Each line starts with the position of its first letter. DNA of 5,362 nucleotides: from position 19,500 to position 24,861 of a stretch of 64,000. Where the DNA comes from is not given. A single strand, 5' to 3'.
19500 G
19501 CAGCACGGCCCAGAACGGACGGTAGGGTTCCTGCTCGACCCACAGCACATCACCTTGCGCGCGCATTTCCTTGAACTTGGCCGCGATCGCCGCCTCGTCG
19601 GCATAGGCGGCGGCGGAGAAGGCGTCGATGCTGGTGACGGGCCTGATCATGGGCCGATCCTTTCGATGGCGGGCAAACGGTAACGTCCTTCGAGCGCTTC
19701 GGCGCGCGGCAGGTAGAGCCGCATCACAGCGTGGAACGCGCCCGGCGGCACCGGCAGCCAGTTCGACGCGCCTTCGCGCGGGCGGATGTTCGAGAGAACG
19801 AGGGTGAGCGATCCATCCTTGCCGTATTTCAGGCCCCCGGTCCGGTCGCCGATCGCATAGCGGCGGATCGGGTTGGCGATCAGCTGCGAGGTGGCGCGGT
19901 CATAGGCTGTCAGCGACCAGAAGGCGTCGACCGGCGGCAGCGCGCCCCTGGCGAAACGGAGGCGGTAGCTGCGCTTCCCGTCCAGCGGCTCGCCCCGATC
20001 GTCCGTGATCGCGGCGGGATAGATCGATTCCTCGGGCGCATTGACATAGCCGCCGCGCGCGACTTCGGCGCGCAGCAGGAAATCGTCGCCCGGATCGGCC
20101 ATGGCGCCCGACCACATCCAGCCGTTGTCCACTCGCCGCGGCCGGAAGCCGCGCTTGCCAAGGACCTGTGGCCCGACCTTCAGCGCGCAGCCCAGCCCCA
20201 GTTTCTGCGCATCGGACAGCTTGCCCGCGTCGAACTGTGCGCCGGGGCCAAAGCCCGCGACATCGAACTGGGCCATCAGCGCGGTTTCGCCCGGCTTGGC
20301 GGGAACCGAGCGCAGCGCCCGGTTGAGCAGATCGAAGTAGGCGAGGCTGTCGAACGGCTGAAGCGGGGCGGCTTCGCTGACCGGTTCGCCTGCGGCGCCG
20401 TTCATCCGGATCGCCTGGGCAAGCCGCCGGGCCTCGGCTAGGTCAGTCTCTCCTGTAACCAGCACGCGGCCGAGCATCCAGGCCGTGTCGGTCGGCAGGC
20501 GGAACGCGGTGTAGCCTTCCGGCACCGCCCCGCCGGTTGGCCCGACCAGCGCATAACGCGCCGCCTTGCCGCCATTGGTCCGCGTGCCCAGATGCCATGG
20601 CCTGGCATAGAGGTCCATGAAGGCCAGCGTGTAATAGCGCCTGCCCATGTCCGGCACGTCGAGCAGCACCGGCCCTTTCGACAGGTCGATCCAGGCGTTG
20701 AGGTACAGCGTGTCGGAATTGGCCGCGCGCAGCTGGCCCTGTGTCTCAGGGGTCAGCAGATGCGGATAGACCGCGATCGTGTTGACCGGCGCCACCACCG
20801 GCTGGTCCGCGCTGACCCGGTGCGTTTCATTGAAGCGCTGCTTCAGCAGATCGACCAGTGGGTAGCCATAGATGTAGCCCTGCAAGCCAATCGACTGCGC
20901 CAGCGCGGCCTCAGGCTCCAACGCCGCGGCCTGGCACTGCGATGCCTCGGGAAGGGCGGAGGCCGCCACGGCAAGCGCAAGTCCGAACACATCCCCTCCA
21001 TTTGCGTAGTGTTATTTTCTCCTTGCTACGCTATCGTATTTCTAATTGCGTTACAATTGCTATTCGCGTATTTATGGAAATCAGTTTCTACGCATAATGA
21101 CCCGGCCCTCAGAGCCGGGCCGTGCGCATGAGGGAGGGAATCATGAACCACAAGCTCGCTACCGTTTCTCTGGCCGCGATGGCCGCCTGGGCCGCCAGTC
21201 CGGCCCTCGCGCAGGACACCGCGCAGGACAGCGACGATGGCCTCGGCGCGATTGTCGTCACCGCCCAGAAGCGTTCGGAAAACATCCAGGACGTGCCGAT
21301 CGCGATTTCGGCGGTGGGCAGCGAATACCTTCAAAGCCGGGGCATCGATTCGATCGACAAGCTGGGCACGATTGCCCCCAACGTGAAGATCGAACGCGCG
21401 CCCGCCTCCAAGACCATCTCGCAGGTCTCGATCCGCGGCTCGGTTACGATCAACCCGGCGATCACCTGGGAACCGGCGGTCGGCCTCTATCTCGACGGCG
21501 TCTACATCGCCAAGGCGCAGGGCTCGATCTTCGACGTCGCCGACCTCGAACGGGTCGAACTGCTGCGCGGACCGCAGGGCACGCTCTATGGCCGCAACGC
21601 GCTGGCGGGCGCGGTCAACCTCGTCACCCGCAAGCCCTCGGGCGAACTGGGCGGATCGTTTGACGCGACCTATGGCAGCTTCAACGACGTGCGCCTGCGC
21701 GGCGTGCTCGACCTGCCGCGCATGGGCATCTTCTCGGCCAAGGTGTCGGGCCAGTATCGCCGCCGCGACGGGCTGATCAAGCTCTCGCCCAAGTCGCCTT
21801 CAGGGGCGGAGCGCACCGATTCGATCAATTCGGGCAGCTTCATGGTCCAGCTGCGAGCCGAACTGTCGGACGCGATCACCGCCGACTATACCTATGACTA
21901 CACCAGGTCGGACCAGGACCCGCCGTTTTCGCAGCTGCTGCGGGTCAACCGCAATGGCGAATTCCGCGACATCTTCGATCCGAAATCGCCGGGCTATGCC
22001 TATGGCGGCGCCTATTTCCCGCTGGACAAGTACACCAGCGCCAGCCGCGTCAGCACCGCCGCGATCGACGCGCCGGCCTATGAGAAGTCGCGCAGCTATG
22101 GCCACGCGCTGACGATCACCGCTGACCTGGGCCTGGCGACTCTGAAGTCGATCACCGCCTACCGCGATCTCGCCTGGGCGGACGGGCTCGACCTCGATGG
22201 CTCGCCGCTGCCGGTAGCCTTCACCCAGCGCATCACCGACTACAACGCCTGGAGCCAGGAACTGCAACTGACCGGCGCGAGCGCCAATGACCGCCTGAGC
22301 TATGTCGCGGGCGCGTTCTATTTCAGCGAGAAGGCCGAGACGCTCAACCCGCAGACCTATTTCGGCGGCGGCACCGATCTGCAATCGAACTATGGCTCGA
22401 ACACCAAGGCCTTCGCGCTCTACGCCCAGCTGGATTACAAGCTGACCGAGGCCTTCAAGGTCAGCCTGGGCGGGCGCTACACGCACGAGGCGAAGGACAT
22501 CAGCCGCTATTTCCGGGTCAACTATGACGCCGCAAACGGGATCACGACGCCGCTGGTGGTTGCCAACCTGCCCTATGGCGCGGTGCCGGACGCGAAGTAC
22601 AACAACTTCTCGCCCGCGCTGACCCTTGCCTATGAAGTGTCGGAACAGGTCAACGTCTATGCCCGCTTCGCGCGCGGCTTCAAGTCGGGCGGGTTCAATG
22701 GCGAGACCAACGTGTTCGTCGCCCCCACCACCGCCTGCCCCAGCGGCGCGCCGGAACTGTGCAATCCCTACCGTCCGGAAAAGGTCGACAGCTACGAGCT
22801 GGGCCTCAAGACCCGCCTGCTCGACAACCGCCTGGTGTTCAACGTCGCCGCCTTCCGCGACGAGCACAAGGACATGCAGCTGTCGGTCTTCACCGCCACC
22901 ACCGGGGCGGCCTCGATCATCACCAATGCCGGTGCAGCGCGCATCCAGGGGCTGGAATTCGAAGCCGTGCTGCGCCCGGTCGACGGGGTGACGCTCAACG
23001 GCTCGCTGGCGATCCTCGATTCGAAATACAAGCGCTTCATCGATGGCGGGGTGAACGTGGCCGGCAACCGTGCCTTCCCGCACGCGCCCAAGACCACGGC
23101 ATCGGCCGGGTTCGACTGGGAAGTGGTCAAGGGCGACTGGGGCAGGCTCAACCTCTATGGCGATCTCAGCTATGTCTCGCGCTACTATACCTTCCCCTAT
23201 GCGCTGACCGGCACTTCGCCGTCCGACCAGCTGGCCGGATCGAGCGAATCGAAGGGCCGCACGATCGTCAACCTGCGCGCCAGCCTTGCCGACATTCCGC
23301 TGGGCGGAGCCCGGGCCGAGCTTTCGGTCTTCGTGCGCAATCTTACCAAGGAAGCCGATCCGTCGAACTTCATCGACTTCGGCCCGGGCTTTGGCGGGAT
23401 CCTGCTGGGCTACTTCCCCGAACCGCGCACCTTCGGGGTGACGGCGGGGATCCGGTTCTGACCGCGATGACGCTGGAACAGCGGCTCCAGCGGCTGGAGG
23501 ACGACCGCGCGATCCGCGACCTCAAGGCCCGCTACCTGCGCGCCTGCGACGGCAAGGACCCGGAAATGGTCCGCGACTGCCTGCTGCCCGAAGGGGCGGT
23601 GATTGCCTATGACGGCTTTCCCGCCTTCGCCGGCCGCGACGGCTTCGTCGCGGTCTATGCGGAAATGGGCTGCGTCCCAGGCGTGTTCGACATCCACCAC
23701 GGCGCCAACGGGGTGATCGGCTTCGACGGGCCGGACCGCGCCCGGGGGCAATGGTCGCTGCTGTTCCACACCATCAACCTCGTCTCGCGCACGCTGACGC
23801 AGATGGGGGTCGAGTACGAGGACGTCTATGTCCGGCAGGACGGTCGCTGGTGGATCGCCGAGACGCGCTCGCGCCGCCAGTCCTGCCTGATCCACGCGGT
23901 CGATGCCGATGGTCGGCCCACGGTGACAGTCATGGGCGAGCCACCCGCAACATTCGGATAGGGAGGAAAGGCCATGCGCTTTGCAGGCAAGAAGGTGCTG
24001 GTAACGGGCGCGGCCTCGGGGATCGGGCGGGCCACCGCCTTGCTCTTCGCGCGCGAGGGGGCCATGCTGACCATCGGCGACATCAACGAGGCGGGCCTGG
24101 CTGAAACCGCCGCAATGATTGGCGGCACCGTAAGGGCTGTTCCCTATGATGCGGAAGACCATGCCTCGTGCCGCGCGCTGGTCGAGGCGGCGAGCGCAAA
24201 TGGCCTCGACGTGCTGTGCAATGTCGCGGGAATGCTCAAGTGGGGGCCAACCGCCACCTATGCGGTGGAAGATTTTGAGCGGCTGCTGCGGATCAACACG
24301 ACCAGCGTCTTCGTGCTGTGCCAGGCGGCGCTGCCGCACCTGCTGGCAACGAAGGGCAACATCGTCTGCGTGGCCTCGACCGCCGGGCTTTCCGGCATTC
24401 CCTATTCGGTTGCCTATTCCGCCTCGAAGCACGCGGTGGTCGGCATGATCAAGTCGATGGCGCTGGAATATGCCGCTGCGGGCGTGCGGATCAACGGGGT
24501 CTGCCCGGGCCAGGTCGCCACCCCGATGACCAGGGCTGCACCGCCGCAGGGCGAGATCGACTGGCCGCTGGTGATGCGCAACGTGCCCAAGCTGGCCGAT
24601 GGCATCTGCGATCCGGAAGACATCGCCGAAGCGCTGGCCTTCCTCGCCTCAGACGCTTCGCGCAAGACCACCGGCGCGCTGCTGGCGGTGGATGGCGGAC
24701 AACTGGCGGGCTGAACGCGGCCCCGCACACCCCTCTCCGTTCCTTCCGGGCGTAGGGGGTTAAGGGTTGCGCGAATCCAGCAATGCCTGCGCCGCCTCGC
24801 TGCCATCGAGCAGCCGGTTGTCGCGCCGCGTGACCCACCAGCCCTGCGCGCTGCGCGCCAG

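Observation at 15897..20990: DUF1254/DUF1214 - P450 - DUF3604 lipoprotein - NTF2 operon joined by three ATGA overlaps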

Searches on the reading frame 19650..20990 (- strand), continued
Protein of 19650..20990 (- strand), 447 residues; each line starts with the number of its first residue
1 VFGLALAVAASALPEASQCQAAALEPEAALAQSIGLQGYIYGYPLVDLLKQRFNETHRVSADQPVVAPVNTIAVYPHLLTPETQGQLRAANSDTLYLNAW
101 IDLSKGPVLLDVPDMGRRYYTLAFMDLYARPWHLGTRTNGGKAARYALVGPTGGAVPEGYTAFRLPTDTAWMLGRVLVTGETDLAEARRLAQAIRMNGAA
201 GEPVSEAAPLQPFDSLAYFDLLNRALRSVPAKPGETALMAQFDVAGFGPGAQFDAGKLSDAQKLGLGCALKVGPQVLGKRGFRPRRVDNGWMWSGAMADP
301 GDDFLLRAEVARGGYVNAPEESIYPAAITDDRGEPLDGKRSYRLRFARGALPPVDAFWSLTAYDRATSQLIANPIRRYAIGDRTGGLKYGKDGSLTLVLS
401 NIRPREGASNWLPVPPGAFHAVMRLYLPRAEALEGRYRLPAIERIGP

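Call 81: fold_search(model_id=the predicted structure, library=pdb)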
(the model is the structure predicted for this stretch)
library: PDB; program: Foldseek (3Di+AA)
matches with E <= 10: 808; with E <= 0.001: 27
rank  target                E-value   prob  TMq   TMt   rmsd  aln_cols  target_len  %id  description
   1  3u07_C                1.4e-30  1.00  0.68  0.75   5.2       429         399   24  Crystal Structure of the VPA0106 protein from Vibrio parahaemolyticus. Northeast Structural Genomics Consortium Target (released 2011-10-12)
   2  3u07_A                3.6e-30  1.00  0.67  0.75   5.0       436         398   24  Crystal Structure of the VPA0106 protein from Vibrio parahaemolyticus. Northeast Structural Genomics Consortium Target (released 2011-10-12)
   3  3vb9_A                7.1e-30  1.00  0.67  0.65   5.6       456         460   21  Crystal structure of VPA0735 from Vibrio parahaemolyticus in monoclinic form, NorthEast Structural Genomics target VpR (released 2012-05-23)
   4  2p3y_A                1.0e-29  1.00  0.68  0.66   5.3       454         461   20  Crystal structure of VPA0735 from Vibrio parahaemolyticus. NorthEast Structural Genomics target VpR109 (released 2007-03-27)
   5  3vb9_B                2.1e-28  1.00  0.68  0.66   5.4       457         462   19  Crystal structure of VPA0735 from Vibrio parahaemolyticus in monoclinic form, NorthEast Structural Genomics target VpR (released 2012-05-23)
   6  6ans_A                3.8e-13  1.00  0.45  0.54   9.3       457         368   13  Crystal structure of a putative uncharacterized protein from Burkholderia cenocepacia (released 2017-08-30)
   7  6ans_B                8.5e-13  1.00  0.46  0.54   9.2       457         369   13  Crystal structure of a putative uncharacterized protein from Burkholderia cenocepacia (released 2017-08-30)
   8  6ans_C                1.5e-12  1.00  0.45  0.54   9.7       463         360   14  Crystal structure of a putative uncharacterized protein from Burkholderia cenocepacia (released 2017-08-30)
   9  8w7n                  6.3e-06  0.77  0.14  0.07  21.8       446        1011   11  Crystal structure of the in-cell Cry1Aa purified from Bacillus thuringiensis (released 2024-03-06)
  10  4w8j                  2.3e-05  0.60  0.14  0.07  24.2       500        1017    9  Structure of the full-length insecticidal protein Cry1Ac reveals intriguing details of toxin packaging into in vivo form (released 2014-09-17)
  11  2vqa_C                4.3e-05  0.47  0.12  0.14  18.7       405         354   10  Protein-folding location can regulate Mn versus Cu- or Zn-binding. Crystal Structure of MncA. (released 2008-10-28)
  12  5hi0                  5.4e-05  0.38  0.12  0.13  20.4       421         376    6  The Substrate Binding Mode and Chemical Basis of a Reaction Specificity Switch in Oxalate Decarboxylase (released 2016-04-06)
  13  2uya                  6.8e-05  0.35  0.12  0.13  20.1       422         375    7  DEL162-163 mutant of Bacillus subtilis Oxalate Decarboxylase OxdC (released 2007-08-21)
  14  2v09                  7.6e-05  0.35  0.12  0.13  20.0       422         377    7  SENS161-164DSSN mutant of Bacillus subtilis Oxalate Decarboxylase OxdC (released 2007-10-30)
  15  9qxq                  9.6e-05  0.44  0.14  0.07  21.6       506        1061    9  native structure of full-length pesticidal protein Cry1Ca18 at pH9, from crystals formed in vivo (released 2026-02-11)
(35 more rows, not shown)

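Call 99: find_encoding_contigs(protein=P0333, flank=8000, max_places=1)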
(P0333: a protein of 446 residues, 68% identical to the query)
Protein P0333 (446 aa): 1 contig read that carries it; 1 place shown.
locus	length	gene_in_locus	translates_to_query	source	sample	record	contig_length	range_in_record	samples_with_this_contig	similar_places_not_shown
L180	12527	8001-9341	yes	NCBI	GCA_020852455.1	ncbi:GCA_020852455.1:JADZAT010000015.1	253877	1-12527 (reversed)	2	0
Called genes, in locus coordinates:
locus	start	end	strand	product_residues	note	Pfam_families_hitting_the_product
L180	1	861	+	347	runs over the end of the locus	PF00682:HMGL-like, PF07836:DmpG_comm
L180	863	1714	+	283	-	PF01261:AP_endonuc_2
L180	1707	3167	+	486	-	PF00890:FAD_binding_2, PF01266:DAO, PF03486:HI0933_like (faint), PF12831:FAD_oxidored (weak)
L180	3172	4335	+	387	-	PF13469:Sulfotransfer_3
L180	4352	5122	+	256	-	PF00106:adh_short, PF08659:KR, PF13561:adh_short_C2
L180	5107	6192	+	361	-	PF06742:DUF1214 (faint)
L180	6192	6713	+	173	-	PF10604:Polyketide_cyc2, PF03364:Polyketide_cyc (weak)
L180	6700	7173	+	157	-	PF13577:SnoaL_4, PF12680:SnoaL_2 (weak)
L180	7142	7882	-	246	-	PF00106:adh_short, PF08659:KR (weak), PF13561:adh_short_C2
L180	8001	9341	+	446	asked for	PF06863:DUF1254, PF06742:DUF1214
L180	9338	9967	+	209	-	PF13577:SnoaL_4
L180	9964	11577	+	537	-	-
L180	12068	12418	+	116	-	-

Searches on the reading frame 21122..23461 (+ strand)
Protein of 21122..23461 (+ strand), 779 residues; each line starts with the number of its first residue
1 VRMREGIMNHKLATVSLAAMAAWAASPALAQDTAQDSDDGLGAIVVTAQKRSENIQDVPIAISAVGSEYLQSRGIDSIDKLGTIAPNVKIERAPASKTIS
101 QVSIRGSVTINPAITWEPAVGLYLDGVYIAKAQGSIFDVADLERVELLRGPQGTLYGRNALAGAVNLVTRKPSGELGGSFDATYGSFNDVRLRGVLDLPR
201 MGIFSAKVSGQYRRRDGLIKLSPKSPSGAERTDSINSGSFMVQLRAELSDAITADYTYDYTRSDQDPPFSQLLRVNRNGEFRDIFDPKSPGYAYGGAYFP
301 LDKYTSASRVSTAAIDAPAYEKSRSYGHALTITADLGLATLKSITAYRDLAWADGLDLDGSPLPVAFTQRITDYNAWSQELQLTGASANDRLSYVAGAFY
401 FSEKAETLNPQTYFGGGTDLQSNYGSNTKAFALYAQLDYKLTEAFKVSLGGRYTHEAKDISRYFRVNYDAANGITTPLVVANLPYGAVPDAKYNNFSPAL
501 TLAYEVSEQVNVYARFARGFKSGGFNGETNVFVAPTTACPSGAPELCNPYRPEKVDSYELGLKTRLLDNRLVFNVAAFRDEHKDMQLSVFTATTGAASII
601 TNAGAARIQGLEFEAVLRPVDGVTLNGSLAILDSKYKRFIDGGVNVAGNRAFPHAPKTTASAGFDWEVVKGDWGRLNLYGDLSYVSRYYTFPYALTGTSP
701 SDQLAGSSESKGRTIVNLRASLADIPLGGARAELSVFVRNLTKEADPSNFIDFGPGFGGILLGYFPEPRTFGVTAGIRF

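Call 3: search_protein_families(library=pfam, proteins=[window:21122-23461:+])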
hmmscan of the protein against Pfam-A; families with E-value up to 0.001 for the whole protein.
window:21122-23461:+ (779 aa): 4 families
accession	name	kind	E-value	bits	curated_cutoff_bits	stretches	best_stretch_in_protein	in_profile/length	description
PF00593.30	TonB_dep_Rec_b-barrel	-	6.9e-46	158.4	27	1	249-741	10-436/436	TonB dependent receptor-like, beta-barrel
PF07715.20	Plug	-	5.8e-16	59.4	23.9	1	55-164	2-107/107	TonB-dependent Receptor Plug Domain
PF14905.12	OMP_b-brl_3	-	6.1e-08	32.6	27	1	419-640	103-303/408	Outer membrane protein beta-barrel family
PF25183.1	OMP_b-brl_4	-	1.5e-05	24.1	30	1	416-522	353-464/838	Outer membrane beta barrel domain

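Call 46: search_protein_families(library=ncbifam, proteins=[window:21122-23458:+], max_evalue=0.00001)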
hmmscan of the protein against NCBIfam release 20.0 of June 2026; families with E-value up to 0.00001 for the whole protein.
window:21122-23458:+ (779 aa): 24 families
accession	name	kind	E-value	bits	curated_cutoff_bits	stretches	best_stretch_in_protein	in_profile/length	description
TIGR01783.1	TonB-siderophor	subfamily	4.3e-52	177.6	223.5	1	58-755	2-629/649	TonB-dependent siderophore receptor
TIGR01785.1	TonB-hemin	subfamily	4.5e-30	104.7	316.85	2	397-629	330-556/677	TonB-dependent heme/hemoglobin receptor family protein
TIGR01786.1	TonB-hemlactrns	subfamily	1.2e-24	86.7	323.75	1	44-629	3-582/719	TonB-dependent hemoglobin/transferrin/lactoferrin family receptor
NF041535.1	TonB_rec_PqqU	equivalog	3.6e-18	65.2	1200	1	461-673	392-587/676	TonB-dependent receptor PqqU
NF053590.1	TonB_dep_TOL0244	equivalog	6.9e-18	64.6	645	1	41-187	10-157/604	TOL_0244 family TonB-dependent receptor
NF007465.0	PRK10044.1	equivalog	1.4e-17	63.1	803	1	46-175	67-192/726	ferrichrome porin FhuA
TIGR04056.1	OMP_RagA_SusC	subfamily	7.7e-16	57.6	368.25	1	551-623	654-731/981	SusC/RagA family TonB-linked outer membrane protein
TIGR01779.1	TonB-B12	equivalog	3e-15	55.8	599.7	1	15-190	6-174/614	TonB-dependent vitamin B12 receptor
NF007349.0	PRK09840.1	equivalog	3e-14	52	686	1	122-198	129-201/760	catecholate siderophore receptor Fiu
NF047944.1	FoxamRcptFoxA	equivalog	6.2e-14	51.2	1300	1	15-185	9-178/697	ferrioxamine B receptor FoxA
NF007478.2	PRK10064.1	equivalog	2.5e-13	49.2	745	1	15-182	10-170/663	catecholate siderophore receptor CirA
NF010010.0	PRK13483.1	equivalog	7.7e-13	47.3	927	1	15-178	9-171/660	ligand-gated channel protein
NF010651.0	PRK14050.1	equivalog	1.1e-12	46.9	884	1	46-175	67-191/730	TonB-dependent siderophore receptor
NF010650.0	PRK14049.1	equivalog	1.7e-11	43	904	0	56-197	80-213/729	ferrioxamine B receptor precursor protein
NF010012.0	PRK13486.1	equivalog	1.9e-11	43.1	924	1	44-179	28-167/696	TonB-dependent receptor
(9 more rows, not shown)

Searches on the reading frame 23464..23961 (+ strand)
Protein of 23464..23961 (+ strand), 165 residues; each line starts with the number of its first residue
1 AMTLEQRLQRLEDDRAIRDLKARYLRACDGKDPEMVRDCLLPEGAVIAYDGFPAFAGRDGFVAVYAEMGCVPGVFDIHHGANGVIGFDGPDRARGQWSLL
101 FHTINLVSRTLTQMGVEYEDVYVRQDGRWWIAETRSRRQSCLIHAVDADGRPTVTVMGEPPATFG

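Call 3: search_protein_families(library=pfam, proteins=[window:23464-23961:+])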
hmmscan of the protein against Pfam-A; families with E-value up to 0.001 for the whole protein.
window:23464-23961:+ (165 aa): 2 families
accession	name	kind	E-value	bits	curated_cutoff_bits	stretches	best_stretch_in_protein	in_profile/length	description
PF13577.12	SnoaL_4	-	9.3e-25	87.5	24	1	9-134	1-125/126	SnoaL-like domain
PF12680.13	SnoaL_2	-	8.8e-05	23.5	27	1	23-130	3-100/102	SnoaL-like domain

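Call 64: search_solved_structures(query=window:23464-23958:+, max_evalue=0.01)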
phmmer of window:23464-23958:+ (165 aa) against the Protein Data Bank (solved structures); distinct sequences matched with E-value up to 0.01: 4.
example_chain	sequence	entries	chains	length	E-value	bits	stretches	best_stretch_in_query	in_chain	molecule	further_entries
4l8p_A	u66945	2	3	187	2.7e-10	43.5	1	3-135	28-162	Bile acid 7a-dehydratase, BaiE | Bile acid 7-alpha dehydratase, BaiE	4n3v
4leh_A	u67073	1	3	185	1.7e-08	37.7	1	3-135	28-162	Bile acid 7-alpha dehydratase, BaiE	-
4l8o_A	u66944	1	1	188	1.8e-08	37.5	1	3-135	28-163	Bile acid 7a-dehydratase, BaiE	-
8abv_A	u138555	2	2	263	0.0049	19.9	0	3-66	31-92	SnoaL-like domain-containing protein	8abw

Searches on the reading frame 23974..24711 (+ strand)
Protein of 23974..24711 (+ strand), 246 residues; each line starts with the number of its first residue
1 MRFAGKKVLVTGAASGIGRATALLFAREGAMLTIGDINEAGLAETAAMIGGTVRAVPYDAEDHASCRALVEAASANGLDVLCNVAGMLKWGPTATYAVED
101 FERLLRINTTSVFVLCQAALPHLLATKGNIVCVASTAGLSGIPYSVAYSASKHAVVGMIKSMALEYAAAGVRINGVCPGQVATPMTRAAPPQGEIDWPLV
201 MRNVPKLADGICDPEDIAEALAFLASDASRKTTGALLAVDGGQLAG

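Call 13: search_protein_families(library=pfam, proteins=[window:23974-24711:+], max_evalue=0.00001)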
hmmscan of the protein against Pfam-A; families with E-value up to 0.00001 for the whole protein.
window:23974-24711:+ (246 aa): 3 families
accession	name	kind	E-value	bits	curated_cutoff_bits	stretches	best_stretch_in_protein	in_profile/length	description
PF13561.12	adh_short_C2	-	1.5e-54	185.6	27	1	12-242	1-234/236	Enoyl-(Acyl carrier protein) reductase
PF00106.31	adh_short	-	3.1e-51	174.1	26.6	1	6-189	1-190/195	short chain dehydrogenase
PF08659.16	KR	-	1.3e-08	35.4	22.6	1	8-159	3-160/180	KR domain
